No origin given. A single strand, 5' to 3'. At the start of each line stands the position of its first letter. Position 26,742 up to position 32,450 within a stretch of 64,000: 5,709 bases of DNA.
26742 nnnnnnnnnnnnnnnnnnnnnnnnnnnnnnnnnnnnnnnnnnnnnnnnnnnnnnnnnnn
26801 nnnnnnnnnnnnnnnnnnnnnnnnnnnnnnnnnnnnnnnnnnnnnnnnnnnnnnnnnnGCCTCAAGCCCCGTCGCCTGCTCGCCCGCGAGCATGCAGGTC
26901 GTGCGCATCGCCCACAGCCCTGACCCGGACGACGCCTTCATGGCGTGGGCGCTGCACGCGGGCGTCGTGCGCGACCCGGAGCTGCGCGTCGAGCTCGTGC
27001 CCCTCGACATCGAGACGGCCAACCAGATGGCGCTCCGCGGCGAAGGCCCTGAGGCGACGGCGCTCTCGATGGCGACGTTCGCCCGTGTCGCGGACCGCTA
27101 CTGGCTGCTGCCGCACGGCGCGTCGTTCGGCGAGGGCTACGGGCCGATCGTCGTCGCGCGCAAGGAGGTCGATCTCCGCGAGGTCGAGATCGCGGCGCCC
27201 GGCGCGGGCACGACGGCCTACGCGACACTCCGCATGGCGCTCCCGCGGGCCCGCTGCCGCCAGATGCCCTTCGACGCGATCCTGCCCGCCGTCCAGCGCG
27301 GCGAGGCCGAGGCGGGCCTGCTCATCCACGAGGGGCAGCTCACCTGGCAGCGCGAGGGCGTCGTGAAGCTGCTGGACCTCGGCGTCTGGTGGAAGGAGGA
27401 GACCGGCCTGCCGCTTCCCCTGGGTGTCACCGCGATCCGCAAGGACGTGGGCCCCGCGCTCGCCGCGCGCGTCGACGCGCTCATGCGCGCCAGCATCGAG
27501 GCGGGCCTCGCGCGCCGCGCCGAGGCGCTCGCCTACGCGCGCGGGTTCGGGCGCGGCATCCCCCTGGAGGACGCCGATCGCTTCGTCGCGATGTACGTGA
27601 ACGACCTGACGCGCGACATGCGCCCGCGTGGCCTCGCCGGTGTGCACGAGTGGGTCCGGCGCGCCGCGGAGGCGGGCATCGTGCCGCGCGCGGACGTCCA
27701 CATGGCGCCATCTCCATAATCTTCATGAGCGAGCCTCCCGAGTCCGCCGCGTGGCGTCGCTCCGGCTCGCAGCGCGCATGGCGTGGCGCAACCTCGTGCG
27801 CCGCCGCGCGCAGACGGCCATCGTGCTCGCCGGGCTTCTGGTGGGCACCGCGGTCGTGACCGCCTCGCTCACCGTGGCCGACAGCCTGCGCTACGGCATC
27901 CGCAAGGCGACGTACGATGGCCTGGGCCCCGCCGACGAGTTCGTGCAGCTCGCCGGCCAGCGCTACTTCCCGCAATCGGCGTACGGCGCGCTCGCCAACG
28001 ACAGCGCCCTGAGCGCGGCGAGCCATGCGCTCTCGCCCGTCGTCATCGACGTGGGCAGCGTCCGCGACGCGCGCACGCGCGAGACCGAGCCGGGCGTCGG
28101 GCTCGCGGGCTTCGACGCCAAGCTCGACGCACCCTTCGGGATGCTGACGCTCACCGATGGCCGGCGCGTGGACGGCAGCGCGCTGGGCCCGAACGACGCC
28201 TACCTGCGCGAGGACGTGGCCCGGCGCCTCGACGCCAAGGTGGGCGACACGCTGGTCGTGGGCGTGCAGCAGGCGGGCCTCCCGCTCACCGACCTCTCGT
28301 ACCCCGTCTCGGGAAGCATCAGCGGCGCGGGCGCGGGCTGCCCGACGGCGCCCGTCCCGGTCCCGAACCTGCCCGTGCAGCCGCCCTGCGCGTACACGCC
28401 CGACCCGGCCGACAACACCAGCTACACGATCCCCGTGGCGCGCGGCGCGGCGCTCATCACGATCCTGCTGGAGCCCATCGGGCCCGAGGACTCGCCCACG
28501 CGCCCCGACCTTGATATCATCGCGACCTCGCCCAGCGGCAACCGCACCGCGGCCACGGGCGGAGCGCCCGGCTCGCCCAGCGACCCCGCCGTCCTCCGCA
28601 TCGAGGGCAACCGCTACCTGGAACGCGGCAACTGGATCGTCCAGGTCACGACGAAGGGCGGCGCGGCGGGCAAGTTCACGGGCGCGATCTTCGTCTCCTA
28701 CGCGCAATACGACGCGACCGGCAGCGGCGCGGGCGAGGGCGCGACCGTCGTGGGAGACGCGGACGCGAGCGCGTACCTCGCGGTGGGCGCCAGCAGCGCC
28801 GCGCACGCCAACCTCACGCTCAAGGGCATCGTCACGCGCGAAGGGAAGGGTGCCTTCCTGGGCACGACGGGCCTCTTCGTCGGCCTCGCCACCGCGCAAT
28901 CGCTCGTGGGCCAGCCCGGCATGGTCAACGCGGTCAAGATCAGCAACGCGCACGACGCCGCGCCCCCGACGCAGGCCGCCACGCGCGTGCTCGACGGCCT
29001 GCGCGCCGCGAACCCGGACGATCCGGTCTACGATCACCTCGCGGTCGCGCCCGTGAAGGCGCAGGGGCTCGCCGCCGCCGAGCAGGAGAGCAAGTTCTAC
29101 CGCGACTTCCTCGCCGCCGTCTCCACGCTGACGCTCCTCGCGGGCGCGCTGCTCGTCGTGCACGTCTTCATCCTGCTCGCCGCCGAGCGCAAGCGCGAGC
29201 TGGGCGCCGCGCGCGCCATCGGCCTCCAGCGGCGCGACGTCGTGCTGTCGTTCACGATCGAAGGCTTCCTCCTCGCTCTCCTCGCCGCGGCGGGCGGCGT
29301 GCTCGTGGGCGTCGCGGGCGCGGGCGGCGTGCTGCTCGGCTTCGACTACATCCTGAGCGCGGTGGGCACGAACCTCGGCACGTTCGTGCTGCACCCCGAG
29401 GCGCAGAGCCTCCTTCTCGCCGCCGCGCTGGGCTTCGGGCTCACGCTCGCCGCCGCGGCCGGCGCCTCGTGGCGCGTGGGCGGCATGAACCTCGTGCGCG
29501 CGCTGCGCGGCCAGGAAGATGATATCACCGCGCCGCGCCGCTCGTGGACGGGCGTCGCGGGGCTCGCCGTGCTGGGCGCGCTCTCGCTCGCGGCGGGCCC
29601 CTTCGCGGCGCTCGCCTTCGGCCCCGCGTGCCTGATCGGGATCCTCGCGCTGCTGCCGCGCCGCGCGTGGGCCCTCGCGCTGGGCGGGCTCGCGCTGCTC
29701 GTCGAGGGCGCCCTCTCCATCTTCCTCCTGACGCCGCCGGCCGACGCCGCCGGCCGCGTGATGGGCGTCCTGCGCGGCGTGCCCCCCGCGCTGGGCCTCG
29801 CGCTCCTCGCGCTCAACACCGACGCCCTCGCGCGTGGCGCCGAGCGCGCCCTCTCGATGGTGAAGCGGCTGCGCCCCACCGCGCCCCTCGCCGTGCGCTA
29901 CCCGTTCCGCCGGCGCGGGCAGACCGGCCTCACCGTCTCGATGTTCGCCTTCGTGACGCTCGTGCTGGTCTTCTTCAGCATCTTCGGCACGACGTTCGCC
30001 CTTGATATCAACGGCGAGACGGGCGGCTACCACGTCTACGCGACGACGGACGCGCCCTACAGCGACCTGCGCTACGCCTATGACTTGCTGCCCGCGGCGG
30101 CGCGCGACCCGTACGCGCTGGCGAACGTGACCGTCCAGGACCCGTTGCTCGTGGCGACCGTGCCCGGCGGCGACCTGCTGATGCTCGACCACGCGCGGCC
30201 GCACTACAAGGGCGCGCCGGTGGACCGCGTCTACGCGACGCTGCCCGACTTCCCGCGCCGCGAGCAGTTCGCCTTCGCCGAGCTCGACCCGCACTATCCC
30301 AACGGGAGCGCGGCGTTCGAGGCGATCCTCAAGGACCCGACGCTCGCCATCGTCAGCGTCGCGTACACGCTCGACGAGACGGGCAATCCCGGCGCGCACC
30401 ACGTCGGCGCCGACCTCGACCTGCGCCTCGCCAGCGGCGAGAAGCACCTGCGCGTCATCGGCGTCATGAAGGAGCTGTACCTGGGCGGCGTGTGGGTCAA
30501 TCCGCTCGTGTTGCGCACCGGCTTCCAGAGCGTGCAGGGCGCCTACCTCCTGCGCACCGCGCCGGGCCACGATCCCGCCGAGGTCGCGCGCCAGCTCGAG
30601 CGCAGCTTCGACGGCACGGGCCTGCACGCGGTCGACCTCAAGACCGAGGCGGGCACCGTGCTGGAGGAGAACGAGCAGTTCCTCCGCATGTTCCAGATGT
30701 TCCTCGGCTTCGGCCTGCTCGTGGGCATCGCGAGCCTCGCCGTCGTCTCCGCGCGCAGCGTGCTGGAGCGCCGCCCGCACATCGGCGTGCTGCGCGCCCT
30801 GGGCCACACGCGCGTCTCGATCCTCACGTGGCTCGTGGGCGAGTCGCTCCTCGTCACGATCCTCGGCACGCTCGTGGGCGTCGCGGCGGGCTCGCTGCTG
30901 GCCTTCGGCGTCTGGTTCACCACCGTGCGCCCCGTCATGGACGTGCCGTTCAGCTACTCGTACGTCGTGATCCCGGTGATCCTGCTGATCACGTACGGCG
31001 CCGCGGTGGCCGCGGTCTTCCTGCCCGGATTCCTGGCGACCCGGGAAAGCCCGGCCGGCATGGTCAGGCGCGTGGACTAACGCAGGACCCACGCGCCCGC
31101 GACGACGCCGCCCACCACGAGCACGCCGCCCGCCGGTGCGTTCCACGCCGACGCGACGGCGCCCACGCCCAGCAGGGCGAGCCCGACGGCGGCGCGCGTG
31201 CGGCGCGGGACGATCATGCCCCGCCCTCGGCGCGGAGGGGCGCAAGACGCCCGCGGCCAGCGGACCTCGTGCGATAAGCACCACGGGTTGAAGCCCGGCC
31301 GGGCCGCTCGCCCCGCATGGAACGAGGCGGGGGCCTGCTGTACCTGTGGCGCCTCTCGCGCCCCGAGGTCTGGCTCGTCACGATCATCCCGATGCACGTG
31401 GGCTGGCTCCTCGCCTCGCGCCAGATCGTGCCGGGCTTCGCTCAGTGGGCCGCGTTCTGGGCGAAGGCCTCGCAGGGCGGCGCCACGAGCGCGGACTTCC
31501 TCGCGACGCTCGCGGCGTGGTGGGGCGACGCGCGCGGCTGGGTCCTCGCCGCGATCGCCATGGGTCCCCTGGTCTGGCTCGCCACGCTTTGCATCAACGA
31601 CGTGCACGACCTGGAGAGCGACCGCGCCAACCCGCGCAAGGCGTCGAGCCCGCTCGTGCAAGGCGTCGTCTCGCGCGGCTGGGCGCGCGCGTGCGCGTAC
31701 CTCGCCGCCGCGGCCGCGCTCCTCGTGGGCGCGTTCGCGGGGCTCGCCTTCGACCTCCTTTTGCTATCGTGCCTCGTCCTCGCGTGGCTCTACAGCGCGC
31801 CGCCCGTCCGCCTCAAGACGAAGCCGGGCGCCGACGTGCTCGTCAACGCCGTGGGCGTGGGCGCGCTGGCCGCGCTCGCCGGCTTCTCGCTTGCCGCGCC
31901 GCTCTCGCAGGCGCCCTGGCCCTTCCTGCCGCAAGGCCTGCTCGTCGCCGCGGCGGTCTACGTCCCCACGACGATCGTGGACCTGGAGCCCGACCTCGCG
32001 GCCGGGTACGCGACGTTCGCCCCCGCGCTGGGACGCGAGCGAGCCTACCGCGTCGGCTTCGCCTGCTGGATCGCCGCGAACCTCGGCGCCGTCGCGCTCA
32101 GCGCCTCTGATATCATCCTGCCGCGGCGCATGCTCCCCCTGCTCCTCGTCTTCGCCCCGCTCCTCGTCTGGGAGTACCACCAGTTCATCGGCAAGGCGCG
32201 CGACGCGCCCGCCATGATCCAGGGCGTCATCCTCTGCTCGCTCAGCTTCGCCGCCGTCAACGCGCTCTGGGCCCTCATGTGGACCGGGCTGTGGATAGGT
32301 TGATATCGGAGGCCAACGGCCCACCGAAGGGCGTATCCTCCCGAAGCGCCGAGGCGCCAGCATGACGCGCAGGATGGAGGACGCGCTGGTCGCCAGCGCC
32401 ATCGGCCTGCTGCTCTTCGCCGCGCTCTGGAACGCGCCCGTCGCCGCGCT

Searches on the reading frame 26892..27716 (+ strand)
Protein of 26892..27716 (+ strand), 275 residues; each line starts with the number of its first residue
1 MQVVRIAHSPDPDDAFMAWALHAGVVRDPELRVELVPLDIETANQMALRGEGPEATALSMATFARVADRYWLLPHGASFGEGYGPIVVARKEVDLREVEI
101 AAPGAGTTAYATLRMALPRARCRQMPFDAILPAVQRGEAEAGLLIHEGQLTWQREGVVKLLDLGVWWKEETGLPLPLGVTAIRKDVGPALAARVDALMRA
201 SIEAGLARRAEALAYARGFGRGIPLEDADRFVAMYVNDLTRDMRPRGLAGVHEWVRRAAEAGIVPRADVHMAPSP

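Call 50: search_protein_families(library=pfam, proteins=[window:26892-27716:+], max_evalue=0.00001)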
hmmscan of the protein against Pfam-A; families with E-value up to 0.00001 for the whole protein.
window:26892-27716:+ (275 aa): 1 family
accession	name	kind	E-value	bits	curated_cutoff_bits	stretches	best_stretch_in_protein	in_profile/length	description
PF02621.19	VitK2_biosynth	-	9.1e-65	219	26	1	5-260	2-252/252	Menaquinone biosynthesis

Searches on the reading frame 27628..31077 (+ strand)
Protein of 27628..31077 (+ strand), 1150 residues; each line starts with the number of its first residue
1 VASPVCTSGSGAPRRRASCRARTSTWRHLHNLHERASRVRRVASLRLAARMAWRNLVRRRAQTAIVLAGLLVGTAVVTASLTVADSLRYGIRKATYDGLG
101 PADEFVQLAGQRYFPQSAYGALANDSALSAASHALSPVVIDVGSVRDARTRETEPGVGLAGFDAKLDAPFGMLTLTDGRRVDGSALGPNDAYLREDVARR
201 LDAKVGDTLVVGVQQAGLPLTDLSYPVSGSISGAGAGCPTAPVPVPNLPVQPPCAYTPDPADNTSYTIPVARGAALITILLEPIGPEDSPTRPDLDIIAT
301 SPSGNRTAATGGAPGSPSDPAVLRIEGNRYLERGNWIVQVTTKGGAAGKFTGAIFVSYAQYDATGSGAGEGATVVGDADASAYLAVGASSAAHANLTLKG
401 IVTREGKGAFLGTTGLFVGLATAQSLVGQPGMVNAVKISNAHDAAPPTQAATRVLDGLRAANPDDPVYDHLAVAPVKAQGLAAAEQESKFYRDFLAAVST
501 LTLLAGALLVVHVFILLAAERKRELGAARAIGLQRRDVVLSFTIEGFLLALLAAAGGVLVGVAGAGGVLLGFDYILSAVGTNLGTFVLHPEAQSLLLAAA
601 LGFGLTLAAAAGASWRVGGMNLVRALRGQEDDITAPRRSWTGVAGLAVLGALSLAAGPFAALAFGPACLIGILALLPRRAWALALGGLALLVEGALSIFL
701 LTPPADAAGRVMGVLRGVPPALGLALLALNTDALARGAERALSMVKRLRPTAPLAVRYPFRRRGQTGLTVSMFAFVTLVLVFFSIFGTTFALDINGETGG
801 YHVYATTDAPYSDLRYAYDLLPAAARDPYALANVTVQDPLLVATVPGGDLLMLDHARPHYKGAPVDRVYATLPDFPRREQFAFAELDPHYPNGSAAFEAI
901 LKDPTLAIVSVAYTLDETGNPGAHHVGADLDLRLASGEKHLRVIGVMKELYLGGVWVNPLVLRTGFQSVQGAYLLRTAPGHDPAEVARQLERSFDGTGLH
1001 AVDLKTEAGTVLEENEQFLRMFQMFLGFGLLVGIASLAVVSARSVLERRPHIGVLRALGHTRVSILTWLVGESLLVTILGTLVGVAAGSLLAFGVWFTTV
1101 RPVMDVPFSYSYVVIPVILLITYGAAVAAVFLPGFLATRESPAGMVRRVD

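Call 49: search_protein_families(library=pfam, proteins=[window:27628-31077:+], max_evalue=0.00001)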
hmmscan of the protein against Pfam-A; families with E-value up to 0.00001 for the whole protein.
window:27628-31077:+ (1150 aa): 2 families
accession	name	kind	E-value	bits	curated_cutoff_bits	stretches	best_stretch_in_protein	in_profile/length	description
PF02687.27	FtsX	-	4.1e-21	75.7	25.5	2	1024-1142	2-120/120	FtsX-like permease C-terminal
PF12704.14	MacB_PCD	-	1.9e-09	38.6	27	1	63-231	1-154/207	MacB-like periplasmic core domain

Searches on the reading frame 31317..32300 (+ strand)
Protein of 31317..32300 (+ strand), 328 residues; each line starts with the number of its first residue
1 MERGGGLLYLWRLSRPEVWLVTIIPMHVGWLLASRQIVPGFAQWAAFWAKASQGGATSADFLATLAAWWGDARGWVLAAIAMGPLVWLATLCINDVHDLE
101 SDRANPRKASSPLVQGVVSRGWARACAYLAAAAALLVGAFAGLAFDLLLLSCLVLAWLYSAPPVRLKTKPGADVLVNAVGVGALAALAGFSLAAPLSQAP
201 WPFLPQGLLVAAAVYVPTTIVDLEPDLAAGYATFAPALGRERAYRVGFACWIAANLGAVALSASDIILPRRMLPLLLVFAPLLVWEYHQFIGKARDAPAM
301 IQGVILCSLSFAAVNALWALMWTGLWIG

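Call 50: search_protein_families(library=pfam, proteins=[window:31317-32300:+], max_evalue=0.00001)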
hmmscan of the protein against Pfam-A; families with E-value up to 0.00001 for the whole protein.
window:31317-32300:+ (328 aa): 1 family
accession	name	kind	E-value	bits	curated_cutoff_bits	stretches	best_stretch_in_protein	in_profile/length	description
PF01040.23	UbiA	-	8.6e-23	81.3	34.2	1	66-297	13-239/250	UbiA prenyltransferase family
